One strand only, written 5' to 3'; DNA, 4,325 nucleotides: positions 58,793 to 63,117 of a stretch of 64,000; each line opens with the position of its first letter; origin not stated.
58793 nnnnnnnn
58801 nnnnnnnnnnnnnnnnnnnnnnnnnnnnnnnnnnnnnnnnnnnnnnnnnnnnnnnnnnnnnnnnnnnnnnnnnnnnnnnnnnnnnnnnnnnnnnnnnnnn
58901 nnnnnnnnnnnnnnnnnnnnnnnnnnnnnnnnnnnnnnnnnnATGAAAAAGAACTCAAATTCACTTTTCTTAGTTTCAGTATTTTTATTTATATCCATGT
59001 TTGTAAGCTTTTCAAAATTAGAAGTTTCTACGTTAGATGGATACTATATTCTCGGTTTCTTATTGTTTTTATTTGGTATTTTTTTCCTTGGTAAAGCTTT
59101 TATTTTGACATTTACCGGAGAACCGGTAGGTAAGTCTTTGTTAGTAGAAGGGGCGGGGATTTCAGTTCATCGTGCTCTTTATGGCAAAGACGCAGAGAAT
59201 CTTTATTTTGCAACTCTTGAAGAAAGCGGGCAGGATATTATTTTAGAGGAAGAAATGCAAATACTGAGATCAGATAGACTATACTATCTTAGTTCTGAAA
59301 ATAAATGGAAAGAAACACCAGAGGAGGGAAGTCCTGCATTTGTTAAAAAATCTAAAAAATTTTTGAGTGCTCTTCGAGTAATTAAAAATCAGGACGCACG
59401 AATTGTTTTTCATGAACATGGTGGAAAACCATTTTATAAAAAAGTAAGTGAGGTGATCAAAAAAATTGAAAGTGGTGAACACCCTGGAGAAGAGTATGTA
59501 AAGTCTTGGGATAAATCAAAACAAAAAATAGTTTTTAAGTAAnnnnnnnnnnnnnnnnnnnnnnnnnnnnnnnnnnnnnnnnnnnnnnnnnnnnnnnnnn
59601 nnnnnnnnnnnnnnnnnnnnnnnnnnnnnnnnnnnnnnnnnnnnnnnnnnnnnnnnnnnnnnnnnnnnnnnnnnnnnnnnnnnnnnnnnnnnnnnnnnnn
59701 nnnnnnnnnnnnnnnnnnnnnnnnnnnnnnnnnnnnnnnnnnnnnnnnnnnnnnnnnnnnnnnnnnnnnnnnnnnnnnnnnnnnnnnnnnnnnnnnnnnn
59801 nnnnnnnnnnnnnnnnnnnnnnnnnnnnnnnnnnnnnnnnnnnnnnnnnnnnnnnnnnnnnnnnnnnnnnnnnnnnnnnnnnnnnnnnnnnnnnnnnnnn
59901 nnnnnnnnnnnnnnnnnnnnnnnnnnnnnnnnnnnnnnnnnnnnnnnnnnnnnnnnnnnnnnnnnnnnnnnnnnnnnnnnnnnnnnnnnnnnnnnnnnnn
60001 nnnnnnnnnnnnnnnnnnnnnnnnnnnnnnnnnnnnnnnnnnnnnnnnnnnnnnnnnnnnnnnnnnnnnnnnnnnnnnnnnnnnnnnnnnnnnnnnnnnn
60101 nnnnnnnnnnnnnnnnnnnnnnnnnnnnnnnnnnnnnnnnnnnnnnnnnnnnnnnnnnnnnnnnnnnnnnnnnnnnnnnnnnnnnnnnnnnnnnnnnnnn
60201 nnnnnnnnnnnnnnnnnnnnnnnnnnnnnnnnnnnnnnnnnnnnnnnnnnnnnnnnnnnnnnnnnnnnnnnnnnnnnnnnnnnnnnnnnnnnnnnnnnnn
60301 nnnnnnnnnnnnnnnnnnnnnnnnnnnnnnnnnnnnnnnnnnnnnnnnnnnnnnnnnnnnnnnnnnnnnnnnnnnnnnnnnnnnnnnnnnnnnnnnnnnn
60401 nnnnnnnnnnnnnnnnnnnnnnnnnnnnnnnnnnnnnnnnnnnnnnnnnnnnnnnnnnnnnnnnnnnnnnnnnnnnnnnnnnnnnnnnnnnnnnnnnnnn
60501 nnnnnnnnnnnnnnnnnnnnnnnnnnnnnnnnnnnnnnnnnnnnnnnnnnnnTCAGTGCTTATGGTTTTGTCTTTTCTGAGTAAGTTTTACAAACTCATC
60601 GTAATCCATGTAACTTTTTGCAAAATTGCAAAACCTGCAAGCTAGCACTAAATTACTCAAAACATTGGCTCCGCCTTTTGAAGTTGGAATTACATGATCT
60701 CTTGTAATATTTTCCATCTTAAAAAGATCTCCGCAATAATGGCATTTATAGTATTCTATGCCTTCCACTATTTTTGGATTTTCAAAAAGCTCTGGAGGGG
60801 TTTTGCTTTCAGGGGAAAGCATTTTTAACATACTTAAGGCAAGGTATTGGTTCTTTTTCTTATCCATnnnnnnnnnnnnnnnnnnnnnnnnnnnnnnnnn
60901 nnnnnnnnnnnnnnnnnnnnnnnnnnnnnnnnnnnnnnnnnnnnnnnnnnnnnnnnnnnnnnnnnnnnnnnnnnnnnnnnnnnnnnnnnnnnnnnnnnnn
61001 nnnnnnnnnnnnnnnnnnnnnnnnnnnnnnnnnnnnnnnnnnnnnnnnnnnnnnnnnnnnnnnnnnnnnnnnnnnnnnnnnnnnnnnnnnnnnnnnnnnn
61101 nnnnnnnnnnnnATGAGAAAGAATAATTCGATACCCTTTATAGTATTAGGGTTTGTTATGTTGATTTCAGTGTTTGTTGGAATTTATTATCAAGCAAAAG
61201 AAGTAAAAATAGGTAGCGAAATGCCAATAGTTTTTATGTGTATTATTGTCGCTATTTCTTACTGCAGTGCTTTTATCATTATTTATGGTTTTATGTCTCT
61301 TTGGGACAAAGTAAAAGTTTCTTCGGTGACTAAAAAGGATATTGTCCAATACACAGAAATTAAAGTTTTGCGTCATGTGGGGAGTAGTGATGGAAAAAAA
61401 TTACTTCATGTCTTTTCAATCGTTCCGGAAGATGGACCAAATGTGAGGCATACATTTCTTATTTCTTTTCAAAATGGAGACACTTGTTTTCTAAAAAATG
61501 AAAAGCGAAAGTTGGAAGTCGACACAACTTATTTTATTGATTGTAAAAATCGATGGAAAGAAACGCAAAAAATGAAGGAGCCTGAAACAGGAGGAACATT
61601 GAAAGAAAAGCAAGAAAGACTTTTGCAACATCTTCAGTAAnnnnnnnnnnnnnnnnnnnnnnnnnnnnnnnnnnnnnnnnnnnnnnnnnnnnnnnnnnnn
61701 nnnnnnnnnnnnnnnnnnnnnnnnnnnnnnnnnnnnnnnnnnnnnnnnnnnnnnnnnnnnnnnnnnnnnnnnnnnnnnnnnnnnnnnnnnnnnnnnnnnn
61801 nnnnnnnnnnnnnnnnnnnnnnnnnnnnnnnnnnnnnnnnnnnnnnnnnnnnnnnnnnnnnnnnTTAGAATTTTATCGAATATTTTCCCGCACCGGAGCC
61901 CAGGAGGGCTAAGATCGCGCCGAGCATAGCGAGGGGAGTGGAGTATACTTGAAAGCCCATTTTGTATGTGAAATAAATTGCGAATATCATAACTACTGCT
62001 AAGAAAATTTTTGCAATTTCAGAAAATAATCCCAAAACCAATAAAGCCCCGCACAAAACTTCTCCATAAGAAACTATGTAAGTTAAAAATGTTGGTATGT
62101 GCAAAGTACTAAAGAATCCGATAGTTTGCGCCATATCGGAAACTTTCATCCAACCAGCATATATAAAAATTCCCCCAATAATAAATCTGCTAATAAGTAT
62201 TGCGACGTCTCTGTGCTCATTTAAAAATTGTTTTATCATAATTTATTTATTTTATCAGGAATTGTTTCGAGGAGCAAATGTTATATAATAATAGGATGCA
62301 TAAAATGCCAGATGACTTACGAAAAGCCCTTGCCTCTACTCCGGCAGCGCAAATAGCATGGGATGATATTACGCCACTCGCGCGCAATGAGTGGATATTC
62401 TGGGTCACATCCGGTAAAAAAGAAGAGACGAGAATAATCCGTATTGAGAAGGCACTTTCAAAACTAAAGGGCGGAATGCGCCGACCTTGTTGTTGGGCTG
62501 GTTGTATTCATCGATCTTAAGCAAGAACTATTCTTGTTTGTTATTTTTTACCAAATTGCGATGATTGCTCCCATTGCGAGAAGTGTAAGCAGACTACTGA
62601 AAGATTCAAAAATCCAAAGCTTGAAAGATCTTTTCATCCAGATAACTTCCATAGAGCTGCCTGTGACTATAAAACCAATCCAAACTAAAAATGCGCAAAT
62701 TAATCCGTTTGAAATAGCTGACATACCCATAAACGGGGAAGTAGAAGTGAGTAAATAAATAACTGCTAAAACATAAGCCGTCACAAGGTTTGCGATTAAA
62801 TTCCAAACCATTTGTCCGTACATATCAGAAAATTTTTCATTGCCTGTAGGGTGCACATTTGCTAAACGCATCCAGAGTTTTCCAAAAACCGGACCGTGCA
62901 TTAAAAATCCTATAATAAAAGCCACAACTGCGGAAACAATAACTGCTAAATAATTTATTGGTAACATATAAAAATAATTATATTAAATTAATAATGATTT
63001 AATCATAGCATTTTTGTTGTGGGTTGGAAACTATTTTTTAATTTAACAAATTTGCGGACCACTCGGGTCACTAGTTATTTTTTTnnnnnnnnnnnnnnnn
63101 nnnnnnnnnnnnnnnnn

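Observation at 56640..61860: Tandem array of 2-TM ORFan genes each with its own terminator, near-identical promoter and (for two) a conserved 140-nt leader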

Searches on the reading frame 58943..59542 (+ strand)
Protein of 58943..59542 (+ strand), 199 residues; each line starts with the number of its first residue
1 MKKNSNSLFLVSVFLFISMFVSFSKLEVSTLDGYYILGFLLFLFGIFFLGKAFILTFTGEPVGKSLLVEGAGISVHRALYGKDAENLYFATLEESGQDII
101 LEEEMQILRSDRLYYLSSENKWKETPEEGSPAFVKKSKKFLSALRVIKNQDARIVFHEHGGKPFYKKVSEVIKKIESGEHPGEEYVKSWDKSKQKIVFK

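Call 7: search_protein_families(library=pfam, proteins=[window:58943-59542:+], max_evalue=0.1)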
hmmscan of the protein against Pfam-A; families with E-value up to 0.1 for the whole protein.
window:58943-59542:+ (199 aa): 0 families

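Call 14: find_encoding_contigs(protein=window:58943-59542:+, flank=10000, max_places=6)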
Protein window:58943-59542:+ (199 aa): no gene with exactly this product is on record in the collection.

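Call 15: find_homologous_proteins(query=window:58943-59542:+, max_evalue=0.01)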
Query window:58943-59542:+ (199 aa): 1 proteins with E <= 0.01 among 224 candidates.
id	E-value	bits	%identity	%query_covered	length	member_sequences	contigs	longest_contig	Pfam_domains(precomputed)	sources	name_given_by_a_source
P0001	2.5e-112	391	100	91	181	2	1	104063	-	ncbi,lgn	-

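Call 16: find_encoding_contigs(protein=P0001, flank=10000, max_places=4)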
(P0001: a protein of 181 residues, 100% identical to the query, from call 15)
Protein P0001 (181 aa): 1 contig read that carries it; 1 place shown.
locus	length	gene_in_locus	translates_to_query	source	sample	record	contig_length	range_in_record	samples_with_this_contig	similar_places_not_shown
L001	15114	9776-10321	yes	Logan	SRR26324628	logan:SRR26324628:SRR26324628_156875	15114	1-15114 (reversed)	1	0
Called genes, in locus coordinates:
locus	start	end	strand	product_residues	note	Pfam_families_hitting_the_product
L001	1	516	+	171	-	?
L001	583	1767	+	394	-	PF13439:Glyco_transf_4, PF13579:Glyco_trans_4_4, PF20706:GT4-conflict (weak), PF00534:Glycos_transf_1, PF13692:Glyco_trans_1_4, PF13524:Glyco_trans_1_2 (faint)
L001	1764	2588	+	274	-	PF00561:Abhydrolase_1, PF06821:Ser_hydrolase (faint), PF12146:Hydrolase_4, PF12697:Abhydrolase_6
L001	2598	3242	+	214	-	PF14360:PAP2_C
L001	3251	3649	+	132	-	-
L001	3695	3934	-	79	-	-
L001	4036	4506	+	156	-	PF07681:DoxX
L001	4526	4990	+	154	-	-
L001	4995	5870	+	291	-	PF02424:ApbE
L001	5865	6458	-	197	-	PF01174:SNO, PF00117:GATase, PF07685:GATase_3 (weak)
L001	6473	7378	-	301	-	PF01680:SOR_SNZ, PF05690:ThiG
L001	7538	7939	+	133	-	-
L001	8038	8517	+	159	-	-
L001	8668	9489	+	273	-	-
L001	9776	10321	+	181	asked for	-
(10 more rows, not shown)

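Call 32: search_protein_families(library=padloc, proteins=[window:58943-59542:+], max_evalue=0.1)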
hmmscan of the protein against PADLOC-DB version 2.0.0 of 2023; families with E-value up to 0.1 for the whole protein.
window:58943-59542:+ (199 aa): 0 families

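Call 33: search_protein_families(library=phrogs, proteins=[window:58943-59542:+], max_evalue=0.1)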
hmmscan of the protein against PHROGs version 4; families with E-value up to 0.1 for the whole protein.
window:58943-59542:+ (199 aa): 0 families

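Call 35: search_protein_representatives(alignment_id=A3)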
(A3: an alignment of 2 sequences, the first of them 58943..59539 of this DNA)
Query: 2 sequences, 199 profile positions. Proteins with E-value up to 0.001 (for the whole library): 3; up to 1e-10: 2; up to 1e-30: 2. The best 3 are listed.
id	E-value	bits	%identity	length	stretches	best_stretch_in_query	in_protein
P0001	3.5e-94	330.4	-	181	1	19-199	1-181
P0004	3.0e-67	242.5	-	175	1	1-145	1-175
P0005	1.4e-04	38.0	-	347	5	66-121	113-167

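Call 41: predict_structure(alignment_id=A3)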
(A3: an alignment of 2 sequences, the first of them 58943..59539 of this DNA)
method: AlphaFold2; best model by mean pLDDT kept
length: 199 residues; sequences in the alignment: 2
mean_pLDDT: 50.5   pTM: 0.39
mean pLDDT of the five models: 50.5, 41.9, 41.4, 41.1, 40.9
residues with pLDDT >= 90: 0; 70-90: 16; 50-70: 87; < 50: 96
segments of 3 or more residues with pLDDT < 50: 1-5, 50-113, 117-123, 180-182, 189-199
pLDDT, mean of each block of 10 residues (from residue 1): 50 69 58 60 57 37 32 45 36 29 29 46 57 68 60 55 63 68 51 38
secondary structure, 60 per line:
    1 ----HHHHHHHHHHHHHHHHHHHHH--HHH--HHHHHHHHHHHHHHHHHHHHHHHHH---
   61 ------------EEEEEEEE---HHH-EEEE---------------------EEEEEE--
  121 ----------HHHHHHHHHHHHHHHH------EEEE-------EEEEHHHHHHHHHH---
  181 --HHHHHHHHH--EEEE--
elements in order: H5-25 H33-57 E73-80 E88-91 E113-118 H131-146 E153-156 E164-167 H168-177 H183-191 E194-197

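Call 66: search_solved_structures(query=A3, max_evalue=1)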
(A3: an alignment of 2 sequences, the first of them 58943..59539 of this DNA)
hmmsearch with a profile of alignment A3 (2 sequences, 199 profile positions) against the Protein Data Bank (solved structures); distinct sequences matched with E-value up to 1: 4.
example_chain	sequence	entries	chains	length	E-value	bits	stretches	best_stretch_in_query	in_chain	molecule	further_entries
9k8y_A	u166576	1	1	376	0.11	15.4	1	8-53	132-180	Nucleoside transporter 1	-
9k7g_A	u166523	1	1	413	0.27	14.1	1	8-53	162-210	Nucleoside transporter 1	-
7wn0_A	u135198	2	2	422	0.3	14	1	8-53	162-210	Equilibrative nucleoside/nucleobase transporter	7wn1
5ch6_A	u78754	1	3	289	0.66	12.8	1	103-148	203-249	FRIGIDA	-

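Call 74: search_dna_similar(query=window:58943-59539:+, collection=phages, mode=protein, max_evalue=0.01, max_rows=8)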
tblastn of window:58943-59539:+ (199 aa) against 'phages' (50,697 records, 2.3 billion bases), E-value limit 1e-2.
No match.

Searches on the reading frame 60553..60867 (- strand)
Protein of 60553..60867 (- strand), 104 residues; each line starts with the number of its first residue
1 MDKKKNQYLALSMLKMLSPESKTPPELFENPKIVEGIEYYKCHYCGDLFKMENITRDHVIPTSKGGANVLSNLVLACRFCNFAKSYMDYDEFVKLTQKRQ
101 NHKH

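Call 7: search_protein_families(library=pfam, proteins=[window:60553-60867:-], max_evalue=0.1)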
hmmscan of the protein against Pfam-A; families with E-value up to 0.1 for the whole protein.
window:60553-60867:- (104 aa): 5 families
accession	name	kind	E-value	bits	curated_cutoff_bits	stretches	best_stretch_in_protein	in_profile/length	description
PF14279.12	HNH_5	-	9.8e-14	51.5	27.5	1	42-84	1-43/56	HNH endonuclease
PF01844.29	HNH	-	6.3e-13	49.1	21.4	1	42-85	1-45/47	HNH endonuclease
PF13395.12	HNH_4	-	2.3e-05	24.7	22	1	46-85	5-49/54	HNH endonuclease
PF23108.1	Zf-C2H2_ZNF451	-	0.0009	19.4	29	1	40-82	1-41/57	Two consecutive Zinc fingers C2H2 type, ZNF451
PF02748.20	PyrI_C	-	0.0055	17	23.4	0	39-54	33-48/48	Aspartate carbamoyltransferase regulatory chain, metal binding domain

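Call 32: search_protein_families(library=padloc, proteins=[window:60553-60867:-], max_evalue=0.1)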
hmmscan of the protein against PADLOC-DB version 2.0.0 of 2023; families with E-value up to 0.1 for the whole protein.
window:60553-60867:- (104 aa): 25 families
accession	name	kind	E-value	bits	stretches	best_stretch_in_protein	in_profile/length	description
PDLC00315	PtuB1|PtuB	-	1.7e-05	22.7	1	34-87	26-79/227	Unknown function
PDLC03418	REase_II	-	1.9e-05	22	1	42-85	327-370/372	Type II restriction enzyme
PDLC00337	PtuB1|PtuB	-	0.00011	20.2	1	39-87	56-107/216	Unknown function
PDLC04256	PDC-M01B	-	0.00025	18.7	1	40-85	106-151/285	-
PDLC00312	PtuB1|PtuB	-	0.00027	18.7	1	37-82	56-106/209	Unknown function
PDLC00345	PtuB1|PtuB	-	0.00084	16.9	1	40-86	52-103/223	Unknown function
PDLC02859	DpdF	-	0.00088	15.8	1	38-84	6-52/545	DpdF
PDLC04248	PDC-M01B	-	0.00093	17.2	1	36-86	31-80/216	-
PDLC01256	Cas9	-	0.001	16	1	41-85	513-560/711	"CAS-II-A,CAS-II-B,CAS-II-C; effector__SPE"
PDLC02578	DrmB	-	0.0014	16.1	1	31-70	62-97/460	DrmB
PDLC00335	PtuB1|PtuB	-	0.0021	15.6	1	40-97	49-111/214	Unknown function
PDLC04264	PDC-M01B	-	0.0023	15.7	1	32-85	93-145/282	-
PDLC04271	PDC-M01B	-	0.0026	15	1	39-87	91-139/291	-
PDLC00325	PtuB1|PtuB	-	0.0027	15.4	1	40-90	52-107/213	Unknown function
PDLC04253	PDC-M01B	-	0.0031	14.9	1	37-85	103-150/366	-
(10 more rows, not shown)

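Call 33: search_protein_families(library=phrogs, proteins=[window:60553-60867:-], max_evalue=0.1)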
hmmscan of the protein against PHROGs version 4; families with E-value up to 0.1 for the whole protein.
window:60553-60867:- (104 aa): 39 families (the best 25 are shown)
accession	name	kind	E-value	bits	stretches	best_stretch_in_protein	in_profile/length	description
phrog_2118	-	DNA, RNA and nucleotide metabolism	2.1e-18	67.9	1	40-99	177-236/301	HNH endonuclease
phrog_1035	-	DNA, RNA and nucleotide metabolism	2.4e-14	54.9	1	39-104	159-230/271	endonuclease VII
phrog_2214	-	DNA, RNA and nucleotide metabolism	6.1e-14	53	1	40-102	194-254/429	HNH endonuclease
phrog_6050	-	DNA, RNA and nucleotide metabolism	1.9e-12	47.7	1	40-99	312-374/402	HNH endonuclease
phrog_16726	-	DNA, RNA and nucleotide metabolism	2.2e-12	48.3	1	40-96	94-153/308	HNH endonuclease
phrog_14314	-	DNA, RNA and nucleotide metabolism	1.6e-10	42.7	1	40-90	17-67/252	HNH endonuclease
phrog_1271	-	DNA, RNA and nucleotide metabolism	2.5e-10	41.3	1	32-94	259-325/361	HNH endonuclease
phrog_5718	-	DNA, RNA and nucleotide metabolism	3.7e-10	40.4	1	41-94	130-183/394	HNH endonuclease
phrog_338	-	DNA, RNA and nucleotide metabolism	1.3e-09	38.9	1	39-99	207-274/340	HNH endonuclease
phrog_7785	-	DNA, RNA and nucleotide metabolism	1.4e-09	39.1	1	41-97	72-124/147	HNH endonuclease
phrog_8660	-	DNA, RNA and nucleotide metabolism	3.3e-09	38.1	1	39-85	124-177/196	HNH endonuclease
phrog_16986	-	unknown function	2.2e-08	35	1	39-100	20-81/248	-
phrog_22283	-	unknown function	5e-08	34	1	39-94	22-78/135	-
phrog_9645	-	DNA, RNA and nucleotide metabolism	1.2e-07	32.6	1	39-95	26-80/168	HNH endonuclease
phrog_9545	-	DNA, RNA and nucleotide metabolism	1.1e-06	29.4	1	50-98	130-178/206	HNH endonuclease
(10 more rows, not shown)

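Call 45: search_protein_families(library=ncbifam, proteins=[window:60553-60867:-], max_evalue=0.01)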
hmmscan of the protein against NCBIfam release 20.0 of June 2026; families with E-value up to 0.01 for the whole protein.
window:60553-60867:- (104 aa): 2 families
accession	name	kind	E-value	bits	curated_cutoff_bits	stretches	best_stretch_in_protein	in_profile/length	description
NF040563.1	guided_IscB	equivalog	1.2e-10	41.1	175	1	40-100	193-250/314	RNA-guided endonuclease IscB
NF049971.1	CRISPR_Cas9d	exception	5.1e-10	38.6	375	1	41-85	547-594/986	type II CRISPR RNA-guided endonuclease Cas9d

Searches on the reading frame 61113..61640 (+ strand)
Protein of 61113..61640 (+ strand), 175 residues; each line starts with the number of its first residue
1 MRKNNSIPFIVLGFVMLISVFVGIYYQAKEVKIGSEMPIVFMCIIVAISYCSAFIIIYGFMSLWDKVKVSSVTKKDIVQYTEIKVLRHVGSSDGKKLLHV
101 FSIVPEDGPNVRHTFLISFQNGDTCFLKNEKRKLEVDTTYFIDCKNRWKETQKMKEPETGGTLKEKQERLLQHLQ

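Call 7: search_protein_families(library=pfam, proteins=[window:61113-61640:+], max_evalue=0.1)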
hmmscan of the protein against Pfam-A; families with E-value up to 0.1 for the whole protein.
window:61113-61640:+ (175 aa): 2 families
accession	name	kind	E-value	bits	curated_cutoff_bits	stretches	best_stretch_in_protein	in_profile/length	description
PF00335.26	Tetraspanin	-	0.0022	18.2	32.1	1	7-62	48-102/225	Tetraspanin family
PF21556.3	AceES-2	-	0.061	14.8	27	1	123-171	56-101/102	Excretory-secretory protein 2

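Call 32: search_protein_families(library=padloc, proteins=[window:61113-61640:+], max_evalue=0.1)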
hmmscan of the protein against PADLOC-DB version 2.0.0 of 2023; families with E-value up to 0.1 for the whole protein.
window:61113-61640:+ (175 aa): 0 families

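Call 33: search_protein_families(library=phrogs, proteins=[window:61113-61640:+], max_evalue=0.1)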
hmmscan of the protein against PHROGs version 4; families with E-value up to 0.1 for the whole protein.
window:61113-61640:+ (175 aa): 0 families

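Call 78: find_encoding_contigs(protein=window:61113-61640:+, flank=10000, max_places=6)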
Protein window:61113-61640:+ (175 aa): 1 contig read that carries it; 1 place shown.
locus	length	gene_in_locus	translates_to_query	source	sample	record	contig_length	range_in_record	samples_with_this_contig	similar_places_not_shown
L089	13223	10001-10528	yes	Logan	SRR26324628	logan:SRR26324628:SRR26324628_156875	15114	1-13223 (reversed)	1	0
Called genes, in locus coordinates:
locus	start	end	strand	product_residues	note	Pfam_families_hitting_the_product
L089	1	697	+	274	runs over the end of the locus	PF00561:Abhydrolase_1, PF06821:Ser_hydrolase (faint), PF12146:Hydrolase_4, PF12697:Abhydrolase_6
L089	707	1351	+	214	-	PF14360:PAP2_C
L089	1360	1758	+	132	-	-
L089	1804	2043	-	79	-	-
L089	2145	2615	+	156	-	PF07681:DoxX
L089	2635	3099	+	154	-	-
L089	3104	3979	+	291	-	PF02424:ApbE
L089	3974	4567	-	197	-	PF01174:SNO, PF00117:GATase, PF07685:GATase_3 (weak)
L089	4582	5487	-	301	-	PF01680:SOR_SNZ, PF05690:ThiG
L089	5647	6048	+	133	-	-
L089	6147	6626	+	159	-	-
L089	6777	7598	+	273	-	-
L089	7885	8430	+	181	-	-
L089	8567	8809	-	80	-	-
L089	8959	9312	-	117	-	-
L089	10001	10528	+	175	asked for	-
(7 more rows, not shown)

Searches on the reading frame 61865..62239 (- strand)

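Call 7: search_protein_families(library=pfam, proteins=[window:61865-62239:-], max_evalue=0.1)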
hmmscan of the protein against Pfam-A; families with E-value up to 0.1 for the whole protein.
window:61865-62239:- (124 aa): 3 families
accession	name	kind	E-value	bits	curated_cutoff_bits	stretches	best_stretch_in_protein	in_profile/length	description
PF07681.17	DoxX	-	6.4e-18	65.6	23.6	1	14-92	2-84/85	DoxX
PF07291.16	MauE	-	2.3e-07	31.6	27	1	12-94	3-91/128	Methylamine utilisation protein MauE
PF13564.11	DoxX_2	-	0.0017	18.9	26.3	1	23-110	8-99/103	DoxX-like family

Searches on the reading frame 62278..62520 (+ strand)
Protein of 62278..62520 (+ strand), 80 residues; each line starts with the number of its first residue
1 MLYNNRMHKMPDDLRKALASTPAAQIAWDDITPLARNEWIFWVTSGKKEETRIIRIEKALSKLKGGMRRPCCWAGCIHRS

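Call 32: search_protein_families(library=padloc, proteins=[window:62278-62520:+], max_evalue=0.1)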
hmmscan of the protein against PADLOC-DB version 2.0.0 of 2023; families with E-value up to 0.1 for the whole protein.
window:62278-62520:+ (80 aa): 0 families

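Call 33: search_protein_families(library=phrogs, proteins=[window:62278-62520:+], max_evalue=0.1)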
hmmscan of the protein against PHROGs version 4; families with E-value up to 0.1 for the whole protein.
window:62278-62520:+ (80 aa): 0 families

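Call 45: search_protein_families(library=ncbifam, proteins=[window:62278-62520:+], max_evalue=0.01)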
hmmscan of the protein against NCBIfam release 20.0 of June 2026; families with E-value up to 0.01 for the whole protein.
window:62278-62520:+ (80 aa): 0 families

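Call 63: search_protein_families(library=pfam, proteins=[window:62278-62520:+], max_evalue=0.001)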
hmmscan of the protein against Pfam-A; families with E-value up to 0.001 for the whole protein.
window:62278-62520:+ (80 aa): 1 family
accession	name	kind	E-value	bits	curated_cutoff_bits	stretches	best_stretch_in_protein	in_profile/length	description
PF13376.11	OmdA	-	9.2e-19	67.6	25.6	1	9-64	3-58/60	Bacteriocin-protection, YdeI or OmpD-Associated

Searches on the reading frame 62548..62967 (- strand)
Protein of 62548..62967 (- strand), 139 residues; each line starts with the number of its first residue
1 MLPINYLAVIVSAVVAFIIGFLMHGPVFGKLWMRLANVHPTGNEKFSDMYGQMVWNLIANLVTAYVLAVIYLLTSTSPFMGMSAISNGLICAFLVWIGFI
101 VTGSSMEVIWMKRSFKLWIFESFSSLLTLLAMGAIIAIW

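Call 32: search_protein_families(library=padloc, proteins=[window:62548-62967:-], max_evalue=0.1)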
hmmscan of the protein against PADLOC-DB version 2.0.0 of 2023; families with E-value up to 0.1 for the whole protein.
window:62548-62967:- (139 aa): 0 families

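Call 33: search_protein_families(library=phrogs, proteins=[window:62548-62967:-], max_evalue=0.1)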
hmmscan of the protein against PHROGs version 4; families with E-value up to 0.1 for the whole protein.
window:62548-62967:- (139 aa): 0 families

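Call 45: search_protein_families(library=ncbifam, proteins=[window:62548-62967:-], max_evalue=0.01)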
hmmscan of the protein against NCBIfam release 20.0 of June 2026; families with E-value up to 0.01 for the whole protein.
window:62548-62967:- (139 aa): 0 families

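Call 63: search_protein_families(library=pfam, proteins=[window:62548-62967:-], max_evalue=0.001)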
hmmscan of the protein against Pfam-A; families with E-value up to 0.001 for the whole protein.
window:62548-62967:- (139 aa): 1 family
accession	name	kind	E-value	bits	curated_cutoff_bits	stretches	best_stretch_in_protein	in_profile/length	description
PF08570.15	DUF1761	-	2.3e-22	80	31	1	7-136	1-122/123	Protein of unknown function (DUF1761)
